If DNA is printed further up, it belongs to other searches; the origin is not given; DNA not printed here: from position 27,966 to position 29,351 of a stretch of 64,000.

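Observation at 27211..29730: Translationally coupled radical-SAM / DegT aminotransferase / Nudix cassette inserted between rpsJ and rplC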

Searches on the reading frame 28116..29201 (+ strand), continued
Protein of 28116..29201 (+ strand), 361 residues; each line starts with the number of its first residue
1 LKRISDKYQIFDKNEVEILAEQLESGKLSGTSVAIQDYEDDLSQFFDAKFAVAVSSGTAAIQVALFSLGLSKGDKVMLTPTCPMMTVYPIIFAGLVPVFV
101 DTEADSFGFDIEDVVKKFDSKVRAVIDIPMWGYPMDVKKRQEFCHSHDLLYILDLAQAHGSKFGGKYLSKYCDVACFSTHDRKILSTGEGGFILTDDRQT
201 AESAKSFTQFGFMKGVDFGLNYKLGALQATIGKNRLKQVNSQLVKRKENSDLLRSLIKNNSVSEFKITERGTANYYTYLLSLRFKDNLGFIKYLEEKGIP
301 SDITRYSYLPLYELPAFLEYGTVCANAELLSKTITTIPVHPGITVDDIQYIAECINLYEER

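Call 94: search_solved_structures(query=L096:7931-8980:+, max_evalue=1e-8)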
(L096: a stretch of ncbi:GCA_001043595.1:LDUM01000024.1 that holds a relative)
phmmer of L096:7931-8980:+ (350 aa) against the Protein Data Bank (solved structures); distinct sequences matched with E-value up to 1e-8: 8.
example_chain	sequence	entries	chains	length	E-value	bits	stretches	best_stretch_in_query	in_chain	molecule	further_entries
3m2t_A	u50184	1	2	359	5.2e-234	778.6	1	1-349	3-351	Probable dehydrogenase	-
3moi_A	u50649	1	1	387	1e-15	61.1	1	4-207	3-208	Probable dehydrogenase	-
7wzd_A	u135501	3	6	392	1.1e-14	57.7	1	4-204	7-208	4,5-dihydroxyphthalate dehydrogenase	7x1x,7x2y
7xr9_A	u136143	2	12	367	2.3e-12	50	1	1-166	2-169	DgpA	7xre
8w9s_A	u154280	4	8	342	5.6e-10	42.2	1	67-199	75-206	NADH-dependent dihydrogenase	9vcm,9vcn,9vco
3e18_A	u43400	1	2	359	3.9e-09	39.4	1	50-228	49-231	oxidoreductase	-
3ezy_A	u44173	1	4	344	4.6e-09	39.2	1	4-238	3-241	Dehydrogenase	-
4ew6_A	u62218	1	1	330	6.6e-09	38.7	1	1-116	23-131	D-galactose-1-dehydrogenase protein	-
